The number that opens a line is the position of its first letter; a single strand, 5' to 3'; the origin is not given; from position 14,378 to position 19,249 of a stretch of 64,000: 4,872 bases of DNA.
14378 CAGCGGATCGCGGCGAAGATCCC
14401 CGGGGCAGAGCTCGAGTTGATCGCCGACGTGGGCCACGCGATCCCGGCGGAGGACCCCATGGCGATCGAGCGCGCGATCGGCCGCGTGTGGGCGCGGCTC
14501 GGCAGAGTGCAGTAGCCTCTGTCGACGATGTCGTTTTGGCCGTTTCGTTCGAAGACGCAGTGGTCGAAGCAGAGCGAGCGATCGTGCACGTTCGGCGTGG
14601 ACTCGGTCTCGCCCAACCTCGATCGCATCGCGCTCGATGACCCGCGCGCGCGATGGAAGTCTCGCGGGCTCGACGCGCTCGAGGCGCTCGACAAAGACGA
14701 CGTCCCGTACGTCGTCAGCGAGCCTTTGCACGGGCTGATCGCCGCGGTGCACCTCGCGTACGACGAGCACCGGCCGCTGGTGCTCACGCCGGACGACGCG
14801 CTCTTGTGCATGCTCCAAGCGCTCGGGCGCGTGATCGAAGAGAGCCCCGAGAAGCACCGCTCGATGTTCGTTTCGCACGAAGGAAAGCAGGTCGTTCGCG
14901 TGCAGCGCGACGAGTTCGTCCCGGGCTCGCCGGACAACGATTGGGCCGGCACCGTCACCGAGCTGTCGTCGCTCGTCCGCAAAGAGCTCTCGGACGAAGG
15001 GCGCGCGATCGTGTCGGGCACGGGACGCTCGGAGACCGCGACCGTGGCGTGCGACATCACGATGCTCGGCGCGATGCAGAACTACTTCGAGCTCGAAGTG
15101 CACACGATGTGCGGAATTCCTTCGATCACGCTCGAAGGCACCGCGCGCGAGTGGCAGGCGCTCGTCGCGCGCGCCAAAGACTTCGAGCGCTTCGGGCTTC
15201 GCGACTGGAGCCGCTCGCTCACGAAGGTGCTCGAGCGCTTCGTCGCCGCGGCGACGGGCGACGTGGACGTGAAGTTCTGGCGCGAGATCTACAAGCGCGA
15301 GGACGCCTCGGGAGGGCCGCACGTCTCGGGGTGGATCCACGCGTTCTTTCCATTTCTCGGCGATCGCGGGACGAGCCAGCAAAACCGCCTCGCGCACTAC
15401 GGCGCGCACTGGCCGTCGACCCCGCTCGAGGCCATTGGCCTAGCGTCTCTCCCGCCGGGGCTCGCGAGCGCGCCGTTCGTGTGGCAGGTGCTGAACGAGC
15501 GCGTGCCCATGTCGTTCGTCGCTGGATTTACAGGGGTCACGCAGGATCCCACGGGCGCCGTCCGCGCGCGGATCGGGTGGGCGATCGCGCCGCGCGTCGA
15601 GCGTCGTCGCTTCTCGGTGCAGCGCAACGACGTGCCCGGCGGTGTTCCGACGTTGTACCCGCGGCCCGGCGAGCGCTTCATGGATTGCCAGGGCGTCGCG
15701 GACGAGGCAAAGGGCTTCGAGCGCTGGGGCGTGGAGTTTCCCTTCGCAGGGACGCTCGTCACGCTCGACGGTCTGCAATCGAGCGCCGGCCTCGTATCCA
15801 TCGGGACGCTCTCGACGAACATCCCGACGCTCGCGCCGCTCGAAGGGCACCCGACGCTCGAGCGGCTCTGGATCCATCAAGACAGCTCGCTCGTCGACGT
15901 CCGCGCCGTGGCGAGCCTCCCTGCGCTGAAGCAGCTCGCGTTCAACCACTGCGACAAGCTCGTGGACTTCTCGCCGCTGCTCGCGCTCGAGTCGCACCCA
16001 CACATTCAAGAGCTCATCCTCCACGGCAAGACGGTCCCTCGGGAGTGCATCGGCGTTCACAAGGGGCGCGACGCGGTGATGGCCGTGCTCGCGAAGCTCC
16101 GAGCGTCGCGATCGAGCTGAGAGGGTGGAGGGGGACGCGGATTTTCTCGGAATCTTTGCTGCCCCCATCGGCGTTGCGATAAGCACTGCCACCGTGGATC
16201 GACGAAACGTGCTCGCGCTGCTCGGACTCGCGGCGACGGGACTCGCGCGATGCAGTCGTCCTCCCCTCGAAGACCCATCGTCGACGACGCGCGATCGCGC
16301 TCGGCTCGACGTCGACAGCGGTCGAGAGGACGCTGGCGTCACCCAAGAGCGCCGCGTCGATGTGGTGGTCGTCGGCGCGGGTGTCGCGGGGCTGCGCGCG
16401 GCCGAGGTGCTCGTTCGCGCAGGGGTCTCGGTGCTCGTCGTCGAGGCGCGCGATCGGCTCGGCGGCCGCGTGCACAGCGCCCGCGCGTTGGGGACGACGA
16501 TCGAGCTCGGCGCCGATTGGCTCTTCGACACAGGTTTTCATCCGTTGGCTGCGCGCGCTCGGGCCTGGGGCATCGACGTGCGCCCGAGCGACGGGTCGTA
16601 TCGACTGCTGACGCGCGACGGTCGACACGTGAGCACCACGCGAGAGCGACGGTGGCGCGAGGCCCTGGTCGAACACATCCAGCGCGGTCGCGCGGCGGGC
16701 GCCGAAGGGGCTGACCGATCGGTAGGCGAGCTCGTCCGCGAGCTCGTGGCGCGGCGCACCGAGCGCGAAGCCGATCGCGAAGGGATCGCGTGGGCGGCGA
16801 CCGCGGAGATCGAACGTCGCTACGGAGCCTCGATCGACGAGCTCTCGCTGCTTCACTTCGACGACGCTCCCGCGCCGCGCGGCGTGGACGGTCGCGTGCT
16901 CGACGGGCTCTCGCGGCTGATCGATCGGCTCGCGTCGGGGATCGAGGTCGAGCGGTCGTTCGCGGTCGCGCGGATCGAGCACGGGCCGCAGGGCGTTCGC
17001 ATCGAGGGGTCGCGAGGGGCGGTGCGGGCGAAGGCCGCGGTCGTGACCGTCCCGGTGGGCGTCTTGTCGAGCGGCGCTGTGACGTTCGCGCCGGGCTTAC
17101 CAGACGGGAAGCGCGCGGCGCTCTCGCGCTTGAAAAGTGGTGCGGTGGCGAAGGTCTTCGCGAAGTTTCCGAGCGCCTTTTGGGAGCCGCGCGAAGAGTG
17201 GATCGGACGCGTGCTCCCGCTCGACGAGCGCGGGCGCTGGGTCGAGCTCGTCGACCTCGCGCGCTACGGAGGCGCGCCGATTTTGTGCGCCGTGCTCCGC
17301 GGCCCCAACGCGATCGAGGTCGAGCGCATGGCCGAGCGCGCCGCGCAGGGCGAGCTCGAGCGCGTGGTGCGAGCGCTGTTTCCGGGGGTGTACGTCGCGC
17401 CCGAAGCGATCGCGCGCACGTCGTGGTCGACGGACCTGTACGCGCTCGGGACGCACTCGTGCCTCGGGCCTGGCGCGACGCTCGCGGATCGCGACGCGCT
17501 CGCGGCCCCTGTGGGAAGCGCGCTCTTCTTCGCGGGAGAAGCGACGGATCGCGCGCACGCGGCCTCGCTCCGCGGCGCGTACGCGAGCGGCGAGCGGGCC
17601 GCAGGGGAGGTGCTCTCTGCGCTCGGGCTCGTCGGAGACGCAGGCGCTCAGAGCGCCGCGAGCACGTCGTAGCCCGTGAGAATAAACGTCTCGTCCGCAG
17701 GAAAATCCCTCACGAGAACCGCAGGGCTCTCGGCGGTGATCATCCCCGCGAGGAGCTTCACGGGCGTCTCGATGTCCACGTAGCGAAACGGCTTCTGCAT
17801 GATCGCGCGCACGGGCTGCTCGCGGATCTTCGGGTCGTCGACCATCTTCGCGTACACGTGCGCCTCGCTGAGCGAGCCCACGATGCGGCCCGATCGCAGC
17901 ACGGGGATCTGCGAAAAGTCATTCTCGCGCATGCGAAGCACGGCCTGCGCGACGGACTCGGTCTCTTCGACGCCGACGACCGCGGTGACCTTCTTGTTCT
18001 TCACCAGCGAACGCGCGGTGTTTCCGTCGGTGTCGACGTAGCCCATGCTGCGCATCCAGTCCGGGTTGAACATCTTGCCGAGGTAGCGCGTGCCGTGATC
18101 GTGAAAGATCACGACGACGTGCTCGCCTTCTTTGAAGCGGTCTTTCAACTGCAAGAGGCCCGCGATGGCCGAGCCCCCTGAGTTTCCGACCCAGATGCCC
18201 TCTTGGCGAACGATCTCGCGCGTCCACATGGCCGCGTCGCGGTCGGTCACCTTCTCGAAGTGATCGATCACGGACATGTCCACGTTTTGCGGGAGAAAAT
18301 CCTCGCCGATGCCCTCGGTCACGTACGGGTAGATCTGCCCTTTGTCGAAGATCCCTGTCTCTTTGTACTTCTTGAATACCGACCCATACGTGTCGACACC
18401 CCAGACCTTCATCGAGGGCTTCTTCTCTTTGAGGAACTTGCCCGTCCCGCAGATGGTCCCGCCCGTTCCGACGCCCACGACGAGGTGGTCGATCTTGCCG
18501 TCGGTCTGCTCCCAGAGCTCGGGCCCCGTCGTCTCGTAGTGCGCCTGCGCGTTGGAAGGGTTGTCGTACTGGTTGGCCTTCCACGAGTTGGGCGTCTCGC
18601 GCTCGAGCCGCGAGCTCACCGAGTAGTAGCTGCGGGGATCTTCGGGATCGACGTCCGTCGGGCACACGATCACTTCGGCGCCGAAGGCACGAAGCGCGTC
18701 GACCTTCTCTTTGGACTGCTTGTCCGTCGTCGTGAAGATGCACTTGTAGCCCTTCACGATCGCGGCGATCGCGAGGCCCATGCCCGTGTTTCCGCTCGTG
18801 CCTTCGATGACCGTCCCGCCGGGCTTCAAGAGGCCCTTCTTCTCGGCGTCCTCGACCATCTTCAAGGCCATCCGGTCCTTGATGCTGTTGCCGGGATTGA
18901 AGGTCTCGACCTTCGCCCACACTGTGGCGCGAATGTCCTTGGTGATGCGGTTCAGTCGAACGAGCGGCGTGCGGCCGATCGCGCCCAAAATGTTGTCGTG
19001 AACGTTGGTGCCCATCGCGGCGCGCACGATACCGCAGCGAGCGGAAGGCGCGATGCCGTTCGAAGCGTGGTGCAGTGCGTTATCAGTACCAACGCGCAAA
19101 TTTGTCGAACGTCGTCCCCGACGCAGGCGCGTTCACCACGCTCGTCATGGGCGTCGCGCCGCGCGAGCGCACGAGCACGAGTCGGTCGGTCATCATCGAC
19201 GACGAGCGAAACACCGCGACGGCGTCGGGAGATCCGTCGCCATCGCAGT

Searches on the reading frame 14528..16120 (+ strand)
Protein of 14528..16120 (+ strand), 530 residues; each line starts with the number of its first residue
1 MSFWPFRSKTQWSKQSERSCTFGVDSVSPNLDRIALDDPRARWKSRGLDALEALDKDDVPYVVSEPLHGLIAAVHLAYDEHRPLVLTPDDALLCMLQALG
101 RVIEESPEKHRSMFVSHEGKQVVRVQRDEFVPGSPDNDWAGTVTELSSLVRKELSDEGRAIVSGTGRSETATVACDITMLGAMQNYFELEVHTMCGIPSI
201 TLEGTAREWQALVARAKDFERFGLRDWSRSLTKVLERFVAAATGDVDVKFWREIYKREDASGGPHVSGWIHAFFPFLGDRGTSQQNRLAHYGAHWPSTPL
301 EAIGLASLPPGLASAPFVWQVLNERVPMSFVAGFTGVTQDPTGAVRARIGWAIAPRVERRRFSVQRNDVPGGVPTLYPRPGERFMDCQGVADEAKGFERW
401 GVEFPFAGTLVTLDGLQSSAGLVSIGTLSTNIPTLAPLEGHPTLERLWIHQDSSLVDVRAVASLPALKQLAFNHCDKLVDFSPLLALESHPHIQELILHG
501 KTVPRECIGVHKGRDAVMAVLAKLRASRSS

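Call 46: search_protein_families(library=pfam, proteins=[window:14528-16120:+], max_evalue=0.001)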
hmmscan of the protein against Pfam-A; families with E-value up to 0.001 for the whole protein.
window:14528-16120:+ (530 aa): 1 family
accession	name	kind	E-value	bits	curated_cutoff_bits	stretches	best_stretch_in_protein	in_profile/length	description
PF14388.11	DUF4419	-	2.1e-60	205.2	25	1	68-353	1-303/303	Domain of unknown function (DUF4419)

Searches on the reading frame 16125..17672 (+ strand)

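Call 46: search_protein_families(library=pfam, proteins=[window:16125-17672:+], max_evalue=0.001)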
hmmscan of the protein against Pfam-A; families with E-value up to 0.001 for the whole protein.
window:16125-17672:+ (515 aa): 10 families
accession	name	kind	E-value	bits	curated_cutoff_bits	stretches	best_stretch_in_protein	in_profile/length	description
PF01593.30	Amino_oxidase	-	2.7e-51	175.7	19.8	1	87-497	1-443/443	Flavin containing amine oxidoreductase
PF13450.12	NAD_binding_8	-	1.2e-13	51.5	21.9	1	82-140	1-59/68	NAD(P)-binding Rossmann-like domain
PF12831.13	FAD_oxidored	-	6.2e-08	32.8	27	1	79-118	1-40/416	FAD dependent oxidoreductase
PF07992.20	Pyr_redox_2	-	1.8e-07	31.3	26.1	1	73-119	138-187/291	Pyridine nucleotide-disulphide oxidoreductase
PF01494.25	FAD_binding_3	-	3.8e-07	30.1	22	1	77-113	1-37/349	FAD binding domain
PF00890.30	FAD_binding_2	-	8.5e-07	28.9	20.4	1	79-124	1-44/414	FAD binding domain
PF00070.33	Pyr_redox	-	1.8e-05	25.6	22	1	80-113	2-35/82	Pyridine nucleotide-disulphide oxidoreductase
PF01946.23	Thi4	-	5.2e-05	23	26.2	1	77-115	17-56/235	Thi4 family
PF01262.27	AlaDh_PNT_C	-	0.00022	21.2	23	1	71-117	22-68/214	Alanine dehydrogenase/PNT, C-terminal domain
PF03486.20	HI0933_like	-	0.00032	20.7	50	1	79-116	2-39/244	HI0933-like protein Rossmann domain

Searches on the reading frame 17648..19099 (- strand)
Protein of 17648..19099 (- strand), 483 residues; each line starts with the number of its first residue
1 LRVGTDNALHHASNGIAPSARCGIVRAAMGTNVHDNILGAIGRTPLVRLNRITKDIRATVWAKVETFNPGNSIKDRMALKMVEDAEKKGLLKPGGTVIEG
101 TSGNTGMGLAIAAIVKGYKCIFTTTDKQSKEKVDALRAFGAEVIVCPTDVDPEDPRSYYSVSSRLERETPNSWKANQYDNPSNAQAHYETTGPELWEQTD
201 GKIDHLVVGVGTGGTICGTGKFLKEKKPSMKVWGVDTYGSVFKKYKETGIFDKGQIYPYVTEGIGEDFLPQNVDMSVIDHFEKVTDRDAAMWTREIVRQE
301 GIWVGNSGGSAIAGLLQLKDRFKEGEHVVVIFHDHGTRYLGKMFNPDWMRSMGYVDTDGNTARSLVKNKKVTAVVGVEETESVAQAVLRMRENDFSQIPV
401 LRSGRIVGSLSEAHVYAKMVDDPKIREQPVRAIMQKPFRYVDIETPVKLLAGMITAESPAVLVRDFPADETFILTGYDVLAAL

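Call 46: search_protein_families(library=pfam, proteins=[window:17648-19099:-], max_evalue=0.001)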
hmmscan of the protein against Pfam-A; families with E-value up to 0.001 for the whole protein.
window:17648-19099:- (483 aa): 2 families
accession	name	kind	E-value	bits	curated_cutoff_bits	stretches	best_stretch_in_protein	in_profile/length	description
PF00291.31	PALP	-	6.3e-78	262.5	35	1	38-333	2-294/295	Pyridoxal-phosphate dependent enzyme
PF00571.33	CBS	-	3.1e-07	31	24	1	373-416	8-52/57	CBS domain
